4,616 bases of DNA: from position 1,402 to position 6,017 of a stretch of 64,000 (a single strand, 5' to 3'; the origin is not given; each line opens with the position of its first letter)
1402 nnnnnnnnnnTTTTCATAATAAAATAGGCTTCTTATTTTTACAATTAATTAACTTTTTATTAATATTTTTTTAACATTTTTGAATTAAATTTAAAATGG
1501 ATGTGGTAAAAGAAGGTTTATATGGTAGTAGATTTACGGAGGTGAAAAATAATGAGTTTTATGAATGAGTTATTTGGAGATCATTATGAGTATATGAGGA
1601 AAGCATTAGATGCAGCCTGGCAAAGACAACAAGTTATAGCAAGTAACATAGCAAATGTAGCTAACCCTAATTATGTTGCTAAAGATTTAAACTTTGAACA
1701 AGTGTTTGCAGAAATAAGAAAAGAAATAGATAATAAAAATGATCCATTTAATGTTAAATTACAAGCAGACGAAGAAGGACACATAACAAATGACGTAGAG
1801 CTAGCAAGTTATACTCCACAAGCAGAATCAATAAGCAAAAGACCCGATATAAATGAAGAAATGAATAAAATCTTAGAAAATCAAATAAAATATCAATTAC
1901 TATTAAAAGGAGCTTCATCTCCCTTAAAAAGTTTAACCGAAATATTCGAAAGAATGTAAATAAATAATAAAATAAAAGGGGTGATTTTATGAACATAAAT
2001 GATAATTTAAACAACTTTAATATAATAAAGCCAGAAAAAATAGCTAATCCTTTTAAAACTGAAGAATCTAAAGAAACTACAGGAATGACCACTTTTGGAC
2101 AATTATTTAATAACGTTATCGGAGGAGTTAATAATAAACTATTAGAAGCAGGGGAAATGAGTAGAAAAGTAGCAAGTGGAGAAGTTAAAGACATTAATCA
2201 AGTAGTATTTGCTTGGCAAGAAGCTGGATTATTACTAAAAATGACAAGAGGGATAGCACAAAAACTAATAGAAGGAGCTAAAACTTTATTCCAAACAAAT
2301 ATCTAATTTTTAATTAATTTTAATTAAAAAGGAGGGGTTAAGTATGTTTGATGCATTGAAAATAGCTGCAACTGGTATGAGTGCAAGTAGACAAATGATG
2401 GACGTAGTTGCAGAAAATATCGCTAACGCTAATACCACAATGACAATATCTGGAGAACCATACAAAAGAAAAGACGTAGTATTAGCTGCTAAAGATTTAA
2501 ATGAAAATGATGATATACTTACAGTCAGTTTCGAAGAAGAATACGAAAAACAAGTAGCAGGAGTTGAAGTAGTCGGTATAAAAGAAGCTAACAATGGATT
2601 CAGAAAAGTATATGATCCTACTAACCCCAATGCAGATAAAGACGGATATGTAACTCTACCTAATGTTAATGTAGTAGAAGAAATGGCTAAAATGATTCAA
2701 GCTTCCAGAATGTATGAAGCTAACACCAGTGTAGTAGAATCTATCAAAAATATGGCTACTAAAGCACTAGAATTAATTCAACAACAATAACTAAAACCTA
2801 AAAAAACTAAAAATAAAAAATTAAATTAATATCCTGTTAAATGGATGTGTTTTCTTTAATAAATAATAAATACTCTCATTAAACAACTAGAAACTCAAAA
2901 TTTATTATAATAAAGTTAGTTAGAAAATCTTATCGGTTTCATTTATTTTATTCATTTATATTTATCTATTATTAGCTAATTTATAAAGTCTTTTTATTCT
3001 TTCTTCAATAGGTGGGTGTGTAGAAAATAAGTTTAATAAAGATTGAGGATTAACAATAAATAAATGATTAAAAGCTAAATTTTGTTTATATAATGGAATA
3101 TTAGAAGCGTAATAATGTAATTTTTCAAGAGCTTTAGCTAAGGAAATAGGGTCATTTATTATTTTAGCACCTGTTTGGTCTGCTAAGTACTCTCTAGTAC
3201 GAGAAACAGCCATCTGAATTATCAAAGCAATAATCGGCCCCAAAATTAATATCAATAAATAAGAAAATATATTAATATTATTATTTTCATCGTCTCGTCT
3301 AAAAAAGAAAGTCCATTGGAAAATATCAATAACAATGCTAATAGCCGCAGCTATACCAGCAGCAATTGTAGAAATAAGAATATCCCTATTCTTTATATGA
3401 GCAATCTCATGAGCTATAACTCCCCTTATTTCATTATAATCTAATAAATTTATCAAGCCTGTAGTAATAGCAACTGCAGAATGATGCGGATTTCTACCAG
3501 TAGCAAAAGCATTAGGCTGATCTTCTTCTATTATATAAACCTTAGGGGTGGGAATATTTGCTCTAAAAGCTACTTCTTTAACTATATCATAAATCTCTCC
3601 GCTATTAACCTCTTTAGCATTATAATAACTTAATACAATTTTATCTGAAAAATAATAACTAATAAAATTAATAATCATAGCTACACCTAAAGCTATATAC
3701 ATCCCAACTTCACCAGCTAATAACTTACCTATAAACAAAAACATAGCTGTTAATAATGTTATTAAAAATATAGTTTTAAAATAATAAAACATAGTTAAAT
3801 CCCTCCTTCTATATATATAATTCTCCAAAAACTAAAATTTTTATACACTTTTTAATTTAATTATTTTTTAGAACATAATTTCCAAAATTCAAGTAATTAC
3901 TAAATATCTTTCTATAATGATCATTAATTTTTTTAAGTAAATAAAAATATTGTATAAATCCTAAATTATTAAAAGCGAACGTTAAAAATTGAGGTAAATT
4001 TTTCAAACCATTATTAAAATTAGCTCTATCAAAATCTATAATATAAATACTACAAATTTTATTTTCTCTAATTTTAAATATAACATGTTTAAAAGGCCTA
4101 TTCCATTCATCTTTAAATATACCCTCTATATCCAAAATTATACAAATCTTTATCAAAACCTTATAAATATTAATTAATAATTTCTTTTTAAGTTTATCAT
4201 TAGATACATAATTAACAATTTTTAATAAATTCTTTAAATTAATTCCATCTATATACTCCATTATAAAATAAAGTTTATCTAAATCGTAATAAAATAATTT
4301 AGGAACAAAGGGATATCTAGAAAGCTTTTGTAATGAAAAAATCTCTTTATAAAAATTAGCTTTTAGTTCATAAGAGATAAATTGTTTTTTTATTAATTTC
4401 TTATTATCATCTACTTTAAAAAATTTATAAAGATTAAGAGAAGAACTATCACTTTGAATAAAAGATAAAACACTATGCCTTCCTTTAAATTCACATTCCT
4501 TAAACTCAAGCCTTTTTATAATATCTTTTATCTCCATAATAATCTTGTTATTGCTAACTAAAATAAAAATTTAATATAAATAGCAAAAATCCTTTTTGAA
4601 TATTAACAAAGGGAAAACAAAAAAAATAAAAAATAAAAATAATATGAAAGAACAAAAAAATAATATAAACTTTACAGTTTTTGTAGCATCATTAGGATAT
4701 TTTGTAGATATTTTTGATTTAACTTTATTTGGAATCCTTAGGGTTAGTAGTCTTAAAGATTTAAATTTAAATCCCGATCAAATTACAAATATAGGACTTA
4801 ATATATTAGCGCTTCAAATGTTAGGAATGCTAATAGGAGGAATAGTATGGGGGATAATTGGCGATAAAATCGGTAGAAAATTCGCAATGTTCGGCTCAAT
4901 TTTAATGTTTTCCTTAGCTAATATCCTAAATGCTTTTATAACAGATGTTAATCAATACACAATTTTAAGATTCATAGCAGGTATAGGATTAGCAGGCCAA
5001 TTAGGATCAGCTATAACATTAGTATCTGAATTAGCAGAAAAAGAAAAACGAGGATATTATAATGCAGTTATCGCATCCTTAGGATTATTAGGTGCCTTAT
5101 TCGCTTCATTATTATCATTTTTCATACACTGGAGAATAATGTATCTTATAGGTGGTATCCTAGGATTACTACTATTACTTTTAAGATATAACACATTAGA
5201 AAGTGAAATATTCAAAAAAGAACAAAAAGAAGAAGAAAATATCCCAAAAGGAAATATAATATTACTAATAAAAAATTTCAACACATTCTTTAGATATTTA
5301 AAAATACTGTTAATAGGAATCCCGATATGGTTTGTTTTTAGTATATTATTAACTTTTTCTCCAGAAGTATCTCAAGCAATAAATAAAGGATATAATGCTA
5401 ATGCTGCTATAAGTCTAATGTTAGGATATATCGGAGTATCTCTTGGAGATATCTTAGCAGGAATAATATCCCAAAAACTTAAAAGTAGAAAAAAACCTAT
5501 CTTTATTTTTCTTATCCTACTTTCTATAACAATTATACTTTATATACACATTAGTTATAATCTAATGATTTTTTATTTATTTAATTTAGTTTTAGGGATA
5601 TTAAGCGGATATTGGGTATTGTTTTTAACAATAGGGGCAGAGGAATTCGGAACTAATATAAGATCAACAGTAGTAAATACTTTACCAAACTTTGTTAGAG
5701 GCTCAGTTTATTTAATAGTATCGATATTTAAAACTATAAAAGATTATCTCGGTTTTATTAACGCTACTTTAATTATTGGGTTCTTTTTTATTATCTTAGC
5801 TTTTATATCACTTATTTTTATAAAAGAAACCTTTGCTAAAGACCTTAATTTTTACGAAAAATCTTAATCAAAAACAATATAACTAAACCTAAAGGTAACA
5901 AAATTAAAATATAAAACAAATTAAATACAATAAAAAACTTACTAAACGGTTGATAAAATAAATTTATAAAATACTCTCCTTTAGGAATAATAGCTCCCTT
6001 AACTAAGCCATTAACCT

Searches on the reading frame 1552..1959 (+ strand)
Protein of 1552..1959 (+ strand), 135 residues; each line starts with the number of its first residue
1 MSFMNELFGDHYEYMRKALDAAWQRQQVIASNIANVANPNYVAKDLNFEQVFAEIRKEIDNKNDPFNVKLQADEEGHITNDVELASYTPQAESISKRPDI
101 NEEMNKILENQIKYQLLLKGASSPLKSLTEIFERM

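Call 67: search_protein_families(library=ncbifam, proteins=[window:1552-1959:+], max_evalue=0.01)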
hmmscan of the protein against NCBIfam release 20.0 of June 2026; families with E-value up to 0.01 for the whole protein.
window:1552-1959:+ (135 aa): 17 families
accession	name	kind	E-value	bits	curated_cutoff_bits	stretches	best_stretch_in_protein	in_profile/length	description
TIGR01396.1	FlgB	equivalog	1.5e-19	70.5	59.05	1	10-129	3-127/131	flagellar basal body rod protein FlgB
NF009264.0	PRK12621.1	equivalog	2.3e-12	47.5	163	1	4-121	1-120/136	flagellar basal body rod protein FlgB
NF009266.0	PRK12623.1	equivalog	2.1e-11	43.9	144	1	11-130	12-128/133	flagellar basal body rod protein FlgB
NF009328.0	PRK12685.1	equivalog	4e-10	40.1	169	1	17-92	14-72/116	flagellar basal body rod protein FlgB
NF004654.1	PRK06004.1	equivalog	4.2e-08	34.2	142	1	17-117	4-109/126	flagellar basal body rod protein FlgB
NF009263.0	PRK12620.1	equivalog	1.3e-07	31.6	158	1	6-59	3-56/133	flagellar basal body rod protein FlgB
NF009265.0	PRK12622.1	equivalog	1.4e-07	31.7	145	1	12-124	8-126/135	flagellar basal body rod protein FlgB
NF009270.0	PRK12627.1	equivalog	6.1e-07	29.9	128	1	22-119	18-112/128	FlgB family protein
NF009262.0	PRK12619.1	equivalog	7.5e-07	29.6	183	1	14-53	11-50/130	flagellar basal body rod protein FlgB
NF004653.1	PRK06003.1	equivalog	8.7e-07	29.4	153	1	24-111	19-103/126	flagellar basal body rod protein FlgB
NF005280.0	PRK06797.1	equivalog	0.00015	22.3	106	1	24-79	17-74/135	flagellar basal body rod protein FlgB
TIGR03506.1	FlgEFG_subfam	subfamily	0.00043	20.1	70.25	1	18-58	9-49/351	flagellar hook-basal body complex protein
NF009267.0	PRK12624.1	equivalog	0.0013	19.2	241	1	13-78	12-76/143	flagellar basal body rod protein FlgB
NF005527.0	PRK07182.1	equivalog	0.0028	17.7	211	1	18-50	15-47/148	flagellar basal body rod protein FlgB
TIGR02492.1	flgK_ends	equivalog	0.0032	16.8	170.75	1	16-50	7-41/437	flagellar hook-associated protein FlgK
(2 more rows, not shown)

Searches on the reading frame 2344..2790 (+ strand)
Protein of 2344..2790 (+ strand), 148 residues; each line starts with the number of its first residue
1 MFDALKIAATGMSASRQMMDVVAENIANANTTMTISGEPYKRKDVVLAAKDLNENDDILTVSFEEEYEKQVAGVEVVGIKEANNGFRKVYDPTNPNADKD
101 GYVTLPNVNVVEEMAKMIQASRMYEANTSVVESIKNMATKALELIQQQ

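Call 67: search_protein_families(library=ncbifam, proteins=[window:2344-2790:+], max_evalue=0.01)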
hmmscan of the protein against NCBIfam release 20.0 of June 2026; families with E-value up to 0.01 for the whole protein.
window:2344-2790:+ (148 aa): 20 families
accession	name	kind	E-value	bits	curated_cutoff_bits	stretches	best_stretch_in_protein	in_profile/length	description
TIGR01395.1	FlgC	equivalog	4.3e-44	150.1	102.1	1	2-146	1-137/137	flagellar basal body rod protein FlgC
NF009275.1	PRK12632.1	equivalog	3e-19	69.7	170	1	3-146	6-129/130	flagellar basal body rod protein FlgC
TIGR02488.1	flgG_G_neg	equivalog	4.3e-13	49.4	252.75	2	99-140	213-254/259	flagellar basal-body rod protein FlgG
TIGR03506.1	FlgEFG_subfam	subfamily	1e-12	48.4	70.25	2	4-32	2-30/351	flagellar hook-basal body complex protein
NF009456.0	PRK12816.1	equivalog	1.5e-11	44.5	416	2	99-144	217-262/264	flagellar basal body rod protein FlgG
TIGR02492.1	flgK_ends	equivalog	2e-11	43.9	170.75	2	4-81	2-62/437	flagellar hook-associated protein FlgK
TIGR02490.1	flgF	equivalog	4.1e-08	33.1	178.5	2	7-45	3-35/218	flagellar basal-body rod protein FlgF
NF009282.1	PRK12642.1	equivalog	4.8e-08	32.6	242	1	89-142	182-234/239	flagellar basal-body rod protein FlgF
NF009280.2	PRK12640.1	subfamily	5.4e-08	32.7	210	1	100-146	198-244/246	flagellar basal body rod protein FlgF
NF009331.1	PRK12689.1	equivalog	1.2e-07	31.1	347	1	99-143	202-246/252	flagellar basal-body rod protein FlgF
NF004243.1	PRK05682.2-2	equivalog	2.4e-07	30.2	801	1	2-32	4-34/420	flagellar hook protein FlgE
NF009332.0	PRK12690.1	equivalog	3.1e-07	29.9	288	1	99-144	190-235/239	flagellar hook-basal body complex protein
NF009278.1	PRK12636.1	equivalog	2.1e-06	27.5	350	1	50-132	166-249/263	flagellar basal body rod protein FlgG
NF004242.0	PRK05682.2-1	equivalog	2.8e-06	26.4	365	0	107-144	383-420/422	flagellar hook protein FlgE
NF004241.1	PRK05682.1-5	equivalog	9e-06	25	469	1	1-32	1-32/446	flagellar hook protein FlgE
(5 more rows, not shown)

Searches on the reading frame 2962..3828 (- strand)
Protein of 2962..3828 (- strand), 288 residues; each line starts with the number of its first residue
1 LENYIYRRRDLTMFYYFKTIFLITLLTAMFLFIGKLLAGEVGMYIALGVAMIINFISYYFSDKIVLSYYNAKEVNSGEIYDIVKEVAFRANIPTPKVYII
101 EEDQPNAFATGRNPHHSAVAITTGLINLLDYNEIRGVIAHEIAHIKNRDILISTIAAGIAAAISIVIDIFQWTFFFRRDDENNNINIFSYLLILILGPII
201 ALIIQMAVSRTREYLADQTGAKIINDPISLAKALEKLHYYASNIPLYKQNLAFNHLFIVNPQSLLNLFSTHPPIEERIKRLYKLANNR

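Call 17: search_protein_families(library=pfam, proteins=[window:2962-3828:-], max_evalue=0.001)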
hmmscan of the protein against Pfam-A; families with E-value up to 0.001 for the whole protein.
window:2962-3828:- (288 aa): 1 family
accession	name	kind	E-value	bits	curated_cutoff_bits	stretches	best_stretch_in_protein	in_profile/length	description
PF01435.24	Peptidase_M48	-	1.3e-38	133.1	20.3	1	76-283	4-184/186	Peptidase family M48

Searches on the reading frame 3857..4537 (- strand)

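Call 17: search_protein_families(library=pfam, proteins=[window:3857-4537:-], max_evalue=0.001)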
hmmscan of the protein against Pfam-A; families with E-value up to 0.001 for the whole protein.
window:3857-4537:- (226 aa): 0 families

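Call 67: search_protein_families(library=ncbifam, proteins=[window:3857-4537:-], max_evalue=0.01)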
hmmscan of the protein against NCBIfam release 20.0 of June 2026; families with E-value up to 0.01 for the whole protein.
window:3857-4537:- (226 aa): 2 families
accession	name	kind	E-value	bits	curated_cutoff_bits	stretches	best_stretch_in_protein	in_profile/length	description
NF011460.0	PRK14879.1-1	equivalog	0.0014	17.8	199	1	77-172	74-157/232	Kae1-associated kinase Bud32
NF011464.0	PRK14879.1-7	equivalog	0.0016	18.3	246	1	78-179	70-156/221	Kae1-associated kinase Bud32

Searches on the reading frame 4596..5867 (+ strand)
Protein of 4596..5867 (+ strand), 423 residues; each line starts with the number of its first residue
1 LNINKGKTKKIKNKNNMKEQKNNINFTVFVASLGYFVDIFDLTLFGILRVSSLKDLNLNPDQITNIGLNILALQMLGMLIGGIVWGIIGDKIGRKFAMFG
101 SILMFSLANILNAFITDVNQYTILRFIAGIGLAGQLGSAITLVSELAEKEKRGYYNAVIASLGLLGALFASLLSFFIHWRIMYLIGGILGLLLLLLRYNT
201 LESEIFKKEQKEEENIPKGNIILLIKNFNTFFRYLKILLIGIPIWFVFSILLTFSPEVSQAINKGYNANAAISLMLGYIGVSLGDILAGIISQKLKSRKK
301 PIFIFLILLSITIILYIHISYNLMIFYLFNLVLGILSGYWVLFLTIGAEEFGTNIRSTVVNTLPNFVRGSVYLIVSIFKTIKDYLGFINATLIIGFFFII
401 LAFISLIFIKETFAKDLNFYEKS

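Call 17: search_protein_families(library=pfam, proteins=[window:4596-5867:+], max_evalue=0.001)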
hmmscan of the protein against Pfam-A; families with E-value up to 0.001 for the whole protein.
window:4596-5867:+ (423 aa): 2 families
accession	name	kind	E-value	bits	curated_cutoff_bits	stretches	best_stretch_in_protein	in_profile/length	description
PF07690.21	MFS_1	-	7.3e-36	124.2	33.4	1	32-360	2-332/347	Major Facilitator Superfamily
PF00083.30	Sugar_tr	-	6e-18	65.4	22.3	1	30-213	4-204/452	Sugar (and other) transporter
